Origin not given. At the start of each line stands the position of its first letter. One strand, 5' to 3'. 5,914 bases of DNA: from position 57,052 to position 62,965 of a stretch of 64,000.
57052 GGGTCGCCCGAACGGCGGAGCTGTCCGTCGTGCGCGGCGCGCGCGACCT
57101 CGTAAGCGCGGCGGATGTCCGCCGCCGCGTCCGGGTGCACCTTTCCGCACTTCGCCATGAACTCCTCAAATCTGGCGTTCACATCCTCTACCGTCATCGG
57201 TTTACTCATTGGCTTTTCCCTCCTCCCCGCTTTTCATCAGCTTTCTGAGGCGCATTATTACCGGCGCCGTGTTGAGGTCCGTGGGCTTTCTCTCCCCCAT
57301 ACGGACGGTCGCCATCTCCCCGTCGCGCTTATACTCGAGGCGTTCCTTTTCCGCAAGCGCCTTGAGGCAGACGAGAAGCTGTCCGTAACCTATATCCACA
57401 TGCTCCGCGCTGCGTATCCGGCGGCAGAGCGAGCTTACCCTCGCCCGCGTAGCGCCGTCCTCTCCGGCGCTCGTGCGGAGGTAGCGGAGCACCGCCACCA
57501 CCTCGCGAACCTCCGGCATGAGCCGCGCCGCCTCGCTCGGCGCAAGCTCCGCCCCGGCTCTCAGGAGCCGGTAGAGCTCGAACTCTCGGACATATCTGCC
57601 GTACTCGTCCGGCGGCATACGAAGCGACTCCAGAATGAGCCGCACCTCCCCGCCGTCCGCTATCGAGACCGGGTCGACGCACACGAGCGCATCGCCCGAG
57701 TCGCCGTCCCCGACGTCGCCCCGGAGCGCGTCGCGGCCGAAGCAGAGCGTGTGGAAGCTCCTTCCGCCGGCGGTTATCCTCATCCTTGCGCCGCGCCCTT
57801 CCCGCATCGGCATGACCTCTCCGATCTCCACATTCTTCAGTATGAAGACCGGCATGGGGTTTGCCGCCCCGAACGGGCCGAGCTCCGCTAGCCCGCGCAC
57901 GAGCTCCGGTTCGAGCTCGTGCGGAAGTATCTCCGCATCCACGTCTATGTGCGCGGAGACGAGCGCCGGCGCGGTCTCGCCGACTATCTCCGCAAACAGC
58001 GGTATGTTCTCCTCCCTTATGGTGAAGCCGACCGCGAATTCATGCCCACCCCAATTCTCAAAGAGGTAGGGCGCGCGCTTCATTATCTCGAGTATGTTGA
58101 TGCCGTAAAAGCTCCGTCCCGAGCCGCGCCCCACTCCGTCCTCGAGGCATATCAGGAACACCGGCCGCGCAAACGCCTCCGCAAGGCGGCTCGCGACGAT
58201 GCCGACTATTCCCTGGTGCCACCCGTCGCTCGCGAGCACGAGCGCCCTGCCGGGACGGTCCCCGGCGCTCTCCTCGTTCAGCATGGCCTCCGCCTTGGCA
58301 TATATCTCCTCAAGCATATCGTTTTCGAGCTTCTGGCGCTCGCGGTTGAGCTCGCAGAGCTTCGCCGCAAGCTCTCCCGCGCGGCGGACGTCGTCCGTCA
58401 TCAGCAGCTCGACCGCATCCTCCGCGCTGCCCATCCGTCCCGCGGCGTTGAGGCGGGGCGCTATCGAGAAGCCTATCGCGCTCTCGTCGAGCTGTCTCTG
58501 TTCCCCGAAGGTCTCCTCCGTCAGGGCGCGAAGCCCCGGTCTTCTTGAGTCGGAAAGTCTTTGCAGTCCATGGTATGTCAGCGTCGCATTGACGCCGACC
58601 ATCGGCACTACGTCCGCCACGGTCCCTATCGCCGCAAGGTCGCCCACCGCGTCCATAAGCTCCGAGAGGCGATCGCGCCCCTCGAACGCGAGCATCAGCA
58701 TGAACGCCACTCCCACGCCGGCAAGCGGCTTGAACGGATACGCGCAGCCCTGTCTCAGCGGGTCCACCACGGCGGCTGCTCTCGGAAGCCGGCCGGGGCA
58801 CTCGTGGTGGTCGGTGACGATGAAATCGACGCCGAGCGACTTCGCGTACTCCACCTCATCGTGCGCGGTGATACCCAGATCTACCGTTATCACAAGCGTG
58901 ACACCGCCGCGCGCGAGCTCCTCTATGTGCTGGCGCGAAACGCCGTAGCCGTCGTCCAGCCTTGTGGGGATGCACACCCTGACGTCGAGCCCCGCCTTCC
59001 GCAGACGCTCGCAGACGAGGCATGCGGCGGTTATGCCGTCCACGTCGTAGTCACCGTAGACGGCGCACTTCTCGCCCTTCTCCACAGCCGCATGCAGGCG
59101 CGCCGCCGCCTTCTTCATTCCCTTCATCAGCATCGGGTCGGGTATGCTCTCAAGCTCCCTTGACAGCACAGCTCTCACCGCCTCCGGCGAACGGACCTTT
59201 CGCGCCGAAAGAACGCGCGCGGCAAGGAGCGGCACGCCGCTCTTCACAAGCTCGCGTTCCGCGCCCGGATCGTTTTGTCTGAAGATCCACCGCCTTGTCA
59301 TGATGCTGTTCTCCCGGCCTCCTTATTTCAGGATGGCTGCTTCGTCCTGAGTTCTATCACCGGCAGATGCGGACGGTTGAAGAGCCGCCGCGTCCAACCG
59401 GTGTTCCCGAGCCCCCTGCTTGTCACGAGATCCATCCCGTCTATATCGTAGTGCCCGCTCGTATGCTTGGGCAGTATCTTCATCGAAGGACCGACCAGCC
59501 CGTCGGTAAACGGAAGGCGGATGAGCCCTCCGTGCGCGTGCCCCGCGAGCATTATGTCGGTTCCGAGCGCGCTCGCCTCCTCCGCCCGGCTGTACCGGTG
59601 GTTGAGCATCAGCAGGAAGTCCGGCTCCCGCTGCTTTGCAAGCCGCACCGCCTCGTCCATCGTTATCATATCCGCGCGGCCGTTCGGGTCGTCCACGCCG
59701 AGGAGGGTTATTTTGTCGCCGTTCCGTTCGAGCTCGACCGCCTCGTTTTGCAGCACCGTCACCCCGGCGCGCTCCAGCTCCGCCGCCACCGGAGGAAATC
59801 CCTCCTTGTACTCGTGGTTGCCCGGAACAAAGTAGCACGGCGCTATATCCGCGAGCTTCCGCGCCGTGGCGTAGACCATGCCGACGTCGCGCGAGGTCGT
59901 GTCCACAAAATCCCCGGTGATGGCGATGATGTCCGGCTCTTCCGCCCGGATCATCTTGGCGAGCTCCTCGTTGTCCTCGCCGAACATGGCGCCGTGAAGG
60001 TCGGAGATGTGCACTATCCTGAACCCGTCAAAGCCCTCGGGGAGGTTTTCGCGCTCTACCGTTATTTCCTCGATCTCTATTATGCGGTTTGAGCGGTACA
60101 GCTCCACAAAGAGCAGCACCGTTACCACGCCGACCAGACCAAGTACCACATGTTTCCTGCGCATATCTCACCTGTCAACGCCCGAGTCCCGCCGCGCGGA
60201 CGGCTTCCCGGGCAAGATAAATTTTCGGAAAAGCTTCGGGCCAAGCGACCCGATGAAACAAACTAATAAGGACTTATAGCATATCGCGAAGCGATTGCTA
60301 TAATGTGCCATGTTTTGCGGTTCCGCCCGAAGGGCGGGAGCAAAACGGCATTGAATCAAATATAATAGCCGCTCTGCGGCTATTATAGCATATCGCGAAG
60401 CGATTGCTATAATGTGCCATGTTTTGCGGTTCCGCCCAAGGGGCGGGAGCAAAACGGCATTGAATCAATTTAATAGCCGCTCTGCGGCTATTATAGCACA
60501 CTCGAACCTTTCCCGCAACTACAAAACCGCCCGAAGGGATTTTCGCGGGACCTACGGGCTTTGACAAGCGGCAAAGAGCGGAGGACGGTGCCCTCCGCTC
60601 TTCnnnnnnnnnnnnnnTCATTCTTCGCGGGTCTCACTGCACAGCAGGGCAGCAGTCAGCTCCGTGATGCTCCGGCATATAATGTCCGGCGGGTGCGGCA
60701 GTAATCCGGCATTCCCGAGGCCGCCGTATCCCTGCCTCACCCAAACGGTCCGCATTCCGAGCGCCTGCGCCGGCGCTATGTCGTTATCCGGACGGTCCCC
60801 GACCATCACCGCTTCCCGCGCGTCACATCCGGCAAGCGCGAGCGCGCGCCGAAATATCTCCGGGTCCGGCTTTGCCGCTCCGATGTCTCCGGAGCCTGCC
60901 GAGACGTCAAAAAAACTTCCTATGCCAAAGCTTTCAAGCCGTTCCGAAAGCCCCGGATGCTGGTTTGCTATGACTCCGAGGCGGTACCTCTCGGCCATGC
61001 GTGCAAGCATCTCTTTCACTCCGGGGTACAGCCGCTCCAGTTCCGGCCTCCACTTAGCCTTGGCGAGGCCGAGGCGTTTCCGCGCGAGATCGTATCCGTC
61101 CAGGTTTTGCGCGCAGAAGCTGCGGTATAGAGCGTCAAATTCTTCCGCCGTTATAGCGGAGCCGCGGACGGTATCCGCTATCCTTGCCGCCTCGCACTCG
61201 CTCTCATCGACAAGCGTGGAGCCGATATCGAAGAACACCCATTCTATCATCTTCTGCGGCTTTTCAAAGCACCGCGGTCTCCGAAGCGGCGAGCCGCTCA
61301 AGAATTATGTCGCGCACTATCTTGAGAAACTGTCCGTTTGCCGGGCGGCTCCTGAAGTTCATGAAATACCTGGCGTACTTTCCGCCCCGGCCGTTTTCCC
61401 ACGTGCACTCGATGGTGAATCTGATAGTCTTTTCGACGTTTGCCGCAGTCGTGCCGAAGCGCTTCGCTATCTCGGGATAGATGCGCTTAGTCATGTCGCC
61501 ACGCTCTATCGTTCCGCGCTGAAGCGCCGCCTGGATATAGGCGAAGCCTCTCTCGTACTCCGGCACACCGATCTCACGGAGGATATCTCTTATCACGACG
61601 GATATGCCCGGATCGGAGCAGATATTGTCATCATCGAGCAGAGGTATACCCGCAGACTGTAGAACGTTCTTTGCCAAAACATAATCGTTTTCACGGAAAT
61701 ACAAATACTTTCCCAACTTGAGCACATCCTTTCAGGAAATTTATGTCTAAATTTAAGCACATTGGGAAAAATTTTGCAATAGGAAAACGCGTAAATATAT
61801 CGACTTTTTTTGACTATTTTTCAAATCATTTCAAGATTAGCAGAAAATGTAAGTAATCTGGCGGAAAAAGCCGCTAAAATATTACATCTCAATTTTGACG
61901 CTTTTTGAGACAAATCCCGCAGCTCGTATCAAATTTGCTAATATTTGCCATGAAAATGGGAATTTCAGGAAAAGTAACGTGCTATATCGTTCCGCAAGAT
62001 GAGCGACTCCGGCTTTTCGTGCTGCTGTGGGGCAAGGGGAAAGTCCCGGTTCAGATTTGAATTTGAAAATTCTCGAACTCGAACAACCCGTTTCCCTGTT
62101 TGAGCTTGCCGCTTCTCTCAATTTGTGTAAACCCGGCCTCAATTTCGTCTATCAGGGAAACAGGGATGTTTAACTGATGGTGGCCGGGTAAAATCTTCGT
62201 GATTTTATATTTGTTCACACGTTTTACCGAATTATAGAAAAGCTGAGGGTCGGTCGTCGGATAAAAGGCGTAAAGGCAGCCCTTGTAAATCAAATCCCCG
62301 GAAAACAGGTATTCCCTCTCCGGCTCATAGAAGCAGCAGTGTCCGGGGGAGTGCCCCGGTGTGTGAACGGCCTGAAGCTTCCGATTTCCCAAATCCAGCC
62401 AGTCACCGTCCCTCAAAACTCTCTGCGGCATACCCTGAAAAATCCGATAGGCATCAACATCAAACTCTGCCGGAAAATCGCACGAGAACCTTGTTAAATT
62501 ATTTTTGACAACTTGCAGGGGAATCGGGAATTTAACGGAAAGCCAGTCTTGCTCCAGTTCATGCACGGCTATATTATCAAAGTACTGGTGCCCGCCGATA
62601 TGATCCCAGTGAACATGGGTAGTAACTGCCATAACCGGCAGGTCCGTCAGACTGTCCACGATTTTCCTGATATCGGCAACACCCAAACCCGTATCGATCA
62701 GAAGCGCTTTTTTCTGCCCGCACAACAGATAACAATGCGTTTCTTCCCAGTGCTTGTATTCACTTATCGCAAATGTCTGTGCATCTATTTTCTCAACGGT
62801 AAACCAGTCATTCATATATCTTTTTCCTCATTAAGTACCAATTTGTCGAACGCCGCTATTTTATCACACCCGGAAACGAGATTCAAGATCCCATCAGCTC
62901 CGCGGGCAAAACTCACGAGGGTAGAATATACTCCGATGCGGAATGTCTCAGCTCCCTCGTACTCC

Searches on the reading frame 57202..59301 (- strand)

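Call 95: search_protein_families(library=pfam, max_evalue=0.00001, proteins=[window:57202-59301:-])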
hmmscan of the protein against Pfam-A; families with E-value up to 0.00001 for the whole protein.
window:57202-59301:- (699 aa): 3 families
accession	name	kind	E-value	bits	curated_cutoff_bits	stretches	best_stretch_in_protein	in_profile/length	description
PF01368.27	DHH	-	2.7e-24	86.2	28.1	1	79-227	2-125/125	DHH family, N-terminal domain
PF02272.25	DHHA1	-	5.1e-13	49.8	25.9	1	354-441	5-97/102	DHHA1 domain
PF17768.7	RecJ_OB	-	6.7e-13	49.1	27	1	454-535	1-83/107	RecJ OB domain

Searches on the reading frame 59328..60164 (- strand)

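Call 95: search_protein_families(library=pfam, max_evalue=0.00001, proteins=[window:59328-60164:-])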
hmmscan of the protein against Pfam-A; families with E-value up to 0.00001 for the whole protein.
window:59328-60164:- (278 aa): 2 families
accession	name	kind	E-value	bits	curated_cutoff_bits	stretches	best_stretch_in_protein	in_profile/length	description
PF00149.33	Metallophos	-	1.7e-15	58.4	21.5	1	48-211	1-189/191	Calcineurin-like phosphoesterase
PF12850.12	Metallophos_2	-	1.2e-07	32.3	27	1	49-211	2-117/154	Calcineurin-like phosphoesterase superfamily domain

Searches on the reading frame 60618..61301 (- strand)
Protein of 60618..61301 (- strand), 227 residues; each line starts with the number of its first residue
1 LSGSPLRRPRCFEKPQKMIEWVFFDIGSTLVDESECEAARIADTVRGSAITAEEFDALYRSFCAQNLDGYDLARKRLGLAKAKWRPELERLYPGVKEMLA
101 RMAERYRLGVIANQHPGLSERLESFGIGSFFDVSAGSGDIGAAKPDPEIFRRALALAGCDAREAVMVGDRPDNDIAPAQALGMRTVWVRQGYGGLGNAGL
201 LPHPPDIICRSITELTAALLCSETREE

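Call 95: search_protein_families(library=pfam, max_evalue=0.00001, proteins=[window:60618-61301:-])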
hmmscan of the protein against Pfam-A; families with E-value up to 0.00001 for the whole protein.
window:60618-61301:- (227 aa): 3 families
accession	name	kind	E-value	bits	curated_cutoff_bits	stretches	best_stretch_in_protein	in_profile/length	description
PF13419.12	HAD_2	-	1.7e-20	74.4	23.8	1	23-188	2-178/178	Haloacid dehalogenase-like hydrolase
PF00702.32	Hydrolase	-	5.4e-19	69.8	26.4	1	20-182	2-191/191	haloacid dehalogenase-like hydrolase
PF13242.12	Hydrolase_like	-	2.2e-17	63.1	22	1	143-215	3-75/75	HAD-hyrolase-like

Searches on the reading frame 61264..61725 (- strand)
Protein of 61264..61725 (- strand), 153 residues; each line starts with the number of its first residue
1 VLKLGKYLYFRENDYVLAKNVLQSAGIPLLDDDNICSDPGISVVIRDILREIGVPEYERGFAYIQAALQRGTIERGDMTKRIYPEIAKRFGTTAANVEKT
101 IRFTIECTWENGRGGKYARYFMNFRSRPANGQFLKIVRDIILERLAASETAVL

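Call 95: search_protein_families(library=pfam, max_evalue=0.00001, proteins=[window:61264-61725:-])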
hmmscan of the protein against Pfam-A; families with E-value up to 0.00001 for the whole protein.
window:61264-61725:- (153 aa): 1 family
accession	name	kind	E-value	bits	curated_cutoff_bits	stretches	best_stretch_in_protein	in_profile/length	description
PF08769.17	Spo0A_C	-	2.9e-20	72.6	25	1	45-139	1-102/104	Sporulation initiation factor Spo0A C terminal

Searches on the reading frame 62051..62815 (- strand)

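Call 95: search_protein_families(library=pfam, max_evalue=0.00001, proteins=[window:62051-62815:-])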
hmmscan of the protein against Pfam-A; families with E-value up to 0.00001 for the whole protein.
window:62051-62815:- (254 aa): 2 families
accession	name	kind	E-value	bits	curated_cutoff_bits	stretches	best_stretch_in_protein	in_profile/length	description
PF00753.33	Lactamase_B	-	4.5e-22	79.4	22.7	1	26-212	6-196/196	Metallo-beta-lactamase superfamily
PF19583.5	ODP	-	1.7e-07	31.7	27.2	1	27-176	4-137/194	ODP family beta lactamase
